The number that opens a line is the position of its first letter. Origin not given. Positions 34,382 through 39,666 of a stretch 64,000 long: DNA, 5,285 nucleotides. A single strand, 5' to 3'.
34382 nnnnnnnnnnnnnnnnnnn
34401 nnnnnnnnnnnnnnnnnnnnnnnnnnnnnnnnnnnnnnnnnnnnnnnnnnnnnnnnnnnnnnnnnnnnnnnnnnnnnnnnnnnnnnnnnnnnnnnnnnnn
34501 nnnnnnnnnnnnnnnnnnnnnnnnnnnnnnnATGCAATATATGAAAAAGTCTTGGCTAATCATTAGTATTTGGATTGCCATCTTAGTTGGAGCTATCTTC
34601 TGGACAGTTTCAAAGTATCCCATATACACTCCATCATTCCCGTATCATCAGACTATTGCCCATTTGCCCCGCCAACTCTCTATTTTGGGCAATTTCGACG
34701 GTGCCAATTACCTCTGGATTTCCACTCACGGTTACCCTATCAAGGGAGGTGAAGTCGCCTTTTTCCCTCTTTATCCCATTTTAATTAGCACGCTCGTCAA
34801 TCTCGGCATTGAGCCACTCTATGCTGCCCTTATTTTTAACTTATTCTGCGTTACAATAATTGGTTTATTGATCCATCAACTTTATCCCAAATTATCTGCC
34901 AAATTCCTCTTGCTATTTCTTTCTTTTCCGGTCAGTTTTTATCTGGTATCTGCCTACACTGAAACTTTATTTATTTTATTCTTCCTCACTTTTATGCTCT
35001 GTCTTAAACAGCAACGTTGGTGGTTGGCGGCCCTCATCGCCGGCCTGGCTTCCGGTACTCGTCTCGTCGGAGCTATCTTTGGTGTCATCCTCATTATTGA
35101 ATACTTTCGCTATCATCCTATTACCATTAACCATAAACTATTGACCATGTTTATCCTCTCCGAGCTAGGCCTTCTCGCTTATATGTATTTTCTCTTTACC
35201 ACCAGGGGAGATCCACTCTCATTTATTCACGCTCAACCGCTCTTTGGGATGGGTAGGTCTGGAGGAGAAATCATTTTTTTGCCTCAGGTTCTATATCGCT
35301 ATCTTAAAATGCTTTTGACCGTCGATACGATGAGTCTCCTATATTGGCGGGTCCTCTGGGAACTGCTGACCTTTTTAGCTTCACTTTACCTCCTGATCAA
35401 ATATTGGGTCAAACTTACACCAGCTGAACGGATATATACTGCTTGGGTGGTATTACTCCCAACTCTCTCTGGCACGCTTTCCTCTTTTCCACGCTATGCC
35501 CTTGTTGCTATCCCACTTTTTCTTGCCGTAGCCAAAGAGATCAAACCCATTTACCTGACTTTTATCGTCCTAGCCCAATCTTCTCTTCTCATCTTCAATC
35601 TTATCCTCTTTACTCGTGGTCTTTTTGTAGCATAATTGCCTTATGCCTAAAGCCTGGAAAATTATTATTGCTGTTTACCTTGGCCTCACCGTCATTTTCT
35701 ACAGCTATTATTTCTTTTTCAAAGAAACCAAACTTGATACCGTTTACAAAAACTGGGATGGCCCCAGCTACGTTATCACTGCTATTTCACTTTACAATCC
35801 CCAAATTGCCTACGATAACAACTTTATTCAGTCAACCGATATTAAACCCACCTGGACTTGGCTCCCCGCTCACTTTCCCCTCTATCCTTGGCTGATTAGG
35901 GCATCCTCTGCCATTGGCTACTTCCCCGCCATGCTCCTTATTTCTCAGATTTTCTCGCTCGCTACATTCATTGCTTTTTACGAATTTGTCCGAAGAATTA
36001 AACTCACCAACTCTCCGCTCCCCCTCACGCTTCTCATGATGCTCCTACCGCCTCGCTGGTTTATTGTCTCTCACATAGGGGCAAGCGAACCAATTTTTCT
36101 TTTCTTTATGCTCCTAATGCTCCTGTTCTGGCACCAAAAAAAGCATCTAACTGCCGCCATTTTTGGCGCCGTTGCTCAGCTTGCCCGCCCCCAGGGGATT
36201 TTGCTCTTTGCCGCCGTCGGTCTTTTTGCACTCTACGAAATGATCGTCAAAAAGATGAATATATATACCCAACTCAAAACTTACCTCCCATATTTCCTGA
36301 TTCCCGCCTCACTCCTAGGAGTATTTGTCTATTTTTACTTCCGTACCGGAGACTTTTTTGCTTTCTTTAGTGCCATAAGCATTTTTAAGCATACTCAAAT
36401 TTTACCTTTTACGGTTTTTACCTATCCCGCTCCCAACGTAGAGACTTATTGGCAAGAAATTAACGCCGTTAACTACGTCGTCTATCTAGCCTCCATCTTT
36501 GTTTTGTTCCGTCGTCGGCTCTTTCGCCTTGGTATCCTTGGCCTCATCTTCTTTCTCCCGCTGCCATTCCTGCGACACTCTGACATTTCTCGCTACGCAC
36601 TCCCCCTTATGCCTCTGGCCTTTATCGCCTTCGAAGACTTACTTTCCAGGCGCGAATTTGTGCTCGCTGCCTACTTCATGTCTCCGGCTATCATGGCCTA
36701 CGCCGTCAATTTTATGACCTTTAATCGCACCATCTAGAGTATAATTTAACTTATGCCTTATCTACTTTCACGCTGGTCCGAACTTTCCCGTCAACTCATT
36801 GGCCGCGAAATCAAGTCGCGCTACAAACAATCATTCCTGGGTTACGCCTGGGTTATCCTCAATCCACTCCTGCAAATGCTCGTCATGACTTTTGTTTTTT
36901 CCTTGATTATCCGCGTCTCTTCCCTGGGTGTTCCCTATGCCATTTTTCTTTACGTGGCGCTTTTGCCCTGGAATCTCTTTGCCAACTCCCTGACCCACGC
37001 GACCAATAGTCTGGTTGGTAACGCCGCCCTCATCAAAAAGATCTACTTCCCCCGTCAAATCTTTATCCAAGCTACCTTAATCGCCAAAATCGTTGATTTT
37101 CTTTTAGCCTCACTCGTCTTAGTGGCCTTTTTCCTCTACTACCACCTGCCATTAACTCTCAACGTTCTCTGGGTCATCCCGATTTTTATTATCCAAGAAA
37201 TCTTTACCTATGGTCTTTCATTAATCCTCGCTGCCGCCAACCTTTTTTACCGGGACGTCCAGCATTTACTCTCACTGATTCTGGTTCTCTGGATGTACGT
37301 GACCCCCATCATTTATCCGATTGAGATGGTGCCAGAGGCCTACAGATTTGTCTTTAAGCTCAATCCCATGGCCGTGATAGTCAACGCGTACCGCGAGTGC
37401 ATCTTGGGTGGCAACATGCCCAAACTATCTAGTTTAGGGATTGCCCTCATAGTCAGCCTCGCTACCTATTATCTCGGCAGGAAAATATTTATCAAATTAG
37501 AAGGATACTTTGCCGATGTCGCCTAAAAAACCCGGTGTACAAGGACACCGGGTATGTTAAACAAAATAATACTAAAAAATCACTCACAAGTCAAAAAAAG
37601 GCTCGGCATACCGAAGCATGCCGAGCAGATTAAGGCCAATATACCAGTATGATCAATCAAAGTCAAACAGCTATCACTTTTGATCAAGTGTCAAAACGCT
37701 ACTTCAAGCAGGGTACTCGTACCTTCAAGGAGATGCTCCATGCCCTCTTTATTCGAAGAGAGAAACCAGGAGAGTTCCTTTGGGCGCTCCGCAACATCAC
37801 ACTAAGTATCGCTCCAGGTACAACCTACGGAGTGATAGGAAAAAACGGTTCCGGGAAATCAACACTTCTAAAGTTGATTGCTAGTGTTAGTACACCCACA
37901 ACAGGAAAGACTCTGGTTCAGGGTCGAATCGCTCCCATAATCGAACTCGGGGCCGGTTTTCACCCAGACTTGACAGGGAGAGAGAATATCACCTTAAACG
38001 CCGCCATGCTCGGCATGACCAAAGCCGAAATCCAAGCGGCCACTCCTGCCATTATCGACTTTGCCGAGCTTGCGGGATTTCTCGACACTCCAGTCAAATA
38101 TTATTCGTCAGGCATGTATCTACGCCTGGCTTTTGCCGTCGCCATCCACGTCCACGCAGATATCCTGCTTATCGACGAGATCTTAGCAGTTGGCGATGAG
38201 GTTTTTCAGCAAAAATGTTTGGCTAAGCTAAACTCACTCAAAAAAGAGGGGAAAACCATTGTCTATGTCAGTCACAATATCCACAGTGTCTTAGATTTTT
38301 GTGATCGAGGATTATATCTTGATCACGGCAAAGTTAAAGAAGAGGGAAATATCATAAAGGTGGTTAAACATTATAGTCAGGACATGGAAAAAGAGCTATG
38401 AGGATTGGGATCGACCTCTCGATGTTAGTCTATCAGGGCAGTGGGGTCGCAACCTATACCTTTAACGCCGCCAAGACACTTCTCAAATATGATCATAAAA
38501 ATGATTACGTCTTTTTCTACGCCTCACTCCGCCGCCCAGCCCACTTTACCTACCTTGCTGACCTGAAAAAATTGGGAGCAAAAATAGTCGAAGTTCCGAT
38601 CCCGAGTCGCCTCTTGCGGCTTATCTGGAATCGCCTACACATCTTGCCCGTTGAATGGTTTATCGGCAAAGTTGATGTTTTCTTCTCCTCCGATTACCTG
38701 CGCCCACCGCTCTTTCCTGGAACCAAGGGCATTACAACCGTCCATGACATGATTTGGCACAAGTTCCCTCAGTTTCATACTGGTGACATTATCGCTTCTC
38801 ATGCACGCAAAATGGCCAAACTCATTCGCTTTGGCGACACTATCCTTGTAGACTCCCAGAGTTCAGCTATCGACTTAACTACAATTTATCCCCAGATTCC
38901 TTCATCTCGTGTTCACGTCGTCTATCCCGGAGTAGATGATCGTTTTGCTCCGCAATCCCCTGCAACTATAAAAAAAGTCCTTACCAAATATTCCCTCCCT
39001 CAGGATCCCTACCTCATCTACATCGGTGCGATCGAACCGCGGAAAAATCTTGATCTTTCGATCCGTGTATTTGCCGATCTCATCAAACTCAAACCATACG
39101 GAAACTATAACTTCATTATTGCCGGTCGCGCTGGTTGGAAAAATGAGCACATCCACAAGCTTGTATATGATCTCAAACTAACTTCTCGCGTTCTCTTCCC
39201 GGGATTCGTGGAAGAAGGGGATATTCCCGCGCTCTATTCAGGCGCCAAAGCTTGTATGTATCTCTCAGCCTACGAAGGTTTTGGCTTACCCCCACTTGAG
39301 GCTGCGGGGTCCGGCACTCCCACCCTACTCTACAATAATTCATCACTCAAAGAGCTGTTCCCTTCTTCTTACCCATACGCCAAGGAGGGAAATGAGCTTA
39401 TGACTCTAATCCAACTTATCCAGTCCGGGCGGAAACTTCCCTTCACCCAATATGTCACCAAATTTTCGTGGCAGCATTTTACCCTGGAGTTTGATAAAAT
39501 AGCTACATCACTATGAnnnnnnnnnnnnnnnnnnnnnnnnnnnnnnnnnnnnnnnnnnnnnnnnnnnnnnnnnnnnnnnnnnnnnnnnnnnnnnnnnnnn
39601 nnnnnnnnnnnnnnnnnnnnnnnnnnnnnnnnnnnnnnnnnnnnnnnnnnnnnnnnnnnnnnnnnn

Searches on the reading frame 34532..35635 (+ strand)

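Call 10: search_protein_families(library=pfam, proteins=[window:34532-35635:+], max_evalue=0.001)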
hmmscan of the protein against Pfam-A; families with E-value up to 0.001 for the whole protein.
window:34532-35635:+ (367 aa): 0 families

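Call 17: search_protein_families(library=ncbifam, proteins=[window:34532-35635:+], max_evalue=0.001)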
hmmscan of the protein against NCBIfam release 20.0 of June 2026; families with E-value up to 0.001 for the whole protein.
window:34532-35635:+ (367 aa): 1 family
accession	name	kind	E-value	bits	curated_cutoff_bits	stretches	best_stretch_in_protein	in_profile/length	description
NF046093.1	AZOBR_p60025_fam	subfamily_domain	0.00021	20.6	150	1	79-188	95-208/232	AZOBR_p60025 family cell surface glycopolymer formation protein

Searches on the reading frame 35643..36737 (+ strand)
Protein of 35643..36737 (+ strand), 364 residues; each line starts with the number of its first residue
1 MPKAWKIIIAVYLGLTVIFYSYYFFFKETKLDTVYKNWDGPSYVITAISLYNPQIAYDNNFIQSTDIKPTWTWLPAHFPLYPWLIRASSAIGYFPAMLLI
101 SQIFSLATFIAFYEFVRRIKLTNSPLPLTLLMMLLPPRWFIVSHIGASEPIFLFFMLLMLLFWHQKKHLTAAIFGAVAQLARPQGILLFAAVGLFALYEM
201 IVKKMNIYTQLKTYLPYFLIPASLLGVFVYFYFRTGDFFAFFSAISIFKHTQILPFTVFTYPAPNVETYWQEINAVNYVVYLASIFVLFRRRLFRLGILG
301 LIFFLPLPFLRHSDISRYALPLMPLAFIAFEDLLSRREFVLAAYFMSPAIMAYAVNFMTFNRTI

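Call 10: search_protein_families(library=pfam, proteins=[window:35643-36737:+], max_evalue=0.001)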
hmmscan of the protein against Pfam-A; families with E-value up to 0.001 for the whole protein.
window:35643-36737:+ (364 aa): 0 families

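Call 17: search_protein_families(library=ncbifam, proteins=[window:35643-36737:+], max_evalue=0.001)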
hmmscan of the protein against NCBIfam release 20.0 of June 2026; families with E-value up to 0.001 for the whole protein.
window:35643-36737:+ (364 aa): 1 family
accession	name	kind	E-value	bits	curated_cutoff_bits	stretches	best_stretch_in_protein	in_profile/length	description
NF046093.1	AZOBR_p60025_fam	subfamily_domain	8.7e-10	38.2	150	1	79-206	95-221/232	AZOBR_p60025 family cell surface glycopolymer formation protein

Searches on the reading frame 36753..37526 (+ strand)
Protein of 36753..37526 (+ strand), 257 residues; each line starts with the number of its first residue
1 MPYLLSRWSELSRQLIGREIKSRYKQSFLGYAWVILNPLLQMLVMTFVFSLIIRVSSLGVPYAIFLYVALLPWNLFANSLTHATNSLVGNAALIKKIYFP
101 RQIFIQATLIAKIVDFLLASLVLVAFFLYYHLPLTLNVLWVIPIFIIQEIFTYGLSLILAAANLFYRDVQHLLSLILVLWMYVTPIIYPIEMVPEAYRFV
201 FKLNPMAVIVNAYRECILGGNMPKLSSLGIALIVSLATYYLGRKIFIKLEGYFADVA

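Call 11: search_protein_families(library=pfam, proteins=[window:36753-37526:+], max_evalue=0.001)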
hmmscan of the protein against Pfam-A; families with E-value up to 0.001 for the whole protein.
window:36753-37526:+ (257 aa): 1 family
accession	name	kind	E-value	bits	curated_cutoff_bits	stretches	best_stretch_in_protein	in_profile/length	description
PF01061.29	ABC2_membrane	-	1.8e-18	67.3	26.9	1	14-216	5-209/211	ABC-2 type transporter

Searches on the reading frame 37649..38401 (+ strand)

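Call 11: search_protein_families(library=pfam, proteins=[window:37649-38401:+], max_evalue=0.001)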
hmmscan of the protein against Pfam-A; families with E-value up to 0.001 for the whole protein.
window:37649-38401:+ (250 aa): 3 families
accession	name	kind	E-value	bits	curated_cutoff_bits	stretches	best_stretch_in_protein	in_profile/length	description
PF00005.33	ABC_tran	-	1e-18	68.7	25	1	47-178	1-135/137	ABC transporter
PF13304.12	AAA_21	-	2.5e-05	25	27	1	61-80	3-22/304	AAA domain, putative AbiEii toxin, Type IV TA system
PF02463.25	SMC_N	-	0.00014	21.8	40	0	50-99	18-66/220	RecF/RecN/SMC N terminal domain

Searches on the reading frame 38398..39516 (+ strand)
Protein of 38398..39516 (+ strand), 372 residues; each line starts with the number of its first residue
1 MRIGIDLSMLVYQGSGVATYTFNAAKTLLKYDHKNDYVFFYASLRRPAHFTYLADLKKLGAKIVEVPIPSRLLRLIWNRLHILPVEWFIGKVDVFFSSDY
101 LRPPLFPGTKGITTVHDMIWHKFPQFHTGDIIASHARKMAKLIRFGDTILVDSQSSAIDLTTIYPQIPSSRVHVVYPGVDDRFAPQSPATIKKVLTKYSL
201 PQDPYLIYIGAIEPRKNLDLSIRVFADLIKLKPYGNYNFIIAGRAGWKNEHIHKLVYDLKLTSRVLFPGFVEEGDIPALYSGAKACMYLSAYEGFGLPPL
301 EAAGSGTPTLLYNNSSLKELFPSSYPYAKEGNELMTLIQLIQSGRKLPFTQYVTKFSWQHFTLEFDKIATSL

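Call 11: search_protein_families(library=pfam, proteins=[window:38398-39516:+], max_evalue=0.001)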
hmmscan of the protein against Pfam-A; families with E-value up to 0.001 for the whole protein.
window:38398-39516:+ (372 aa): 5 families
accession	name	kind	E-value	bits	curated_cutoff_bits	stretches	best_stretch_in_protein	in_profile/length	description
PF00534.26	Glycos_transf_1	-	5.5e-23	81.8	26.4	1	202-321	14-131/172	Glycosyl transferases group 1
PF13692.12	Glyco_trans_1_4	-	3.9e-16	60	27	1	204-319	2-113/142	Glycosyl transferases group 1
PF13439.12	Glyco_transf_4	-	2.3e-09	37.9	28.5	1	15-181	2-168/170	Glycosyltransferase Family 4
PF20706.3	GT4-conflict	-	2.3e-09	37.1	26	1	170-325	172-324/385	Family 4 Glycosyltransferase in conflict systems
PF13524.12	Glyco_trans_1_2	-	1e-05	25.9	25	1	235-339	13-109/144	Glycosyl transferase-like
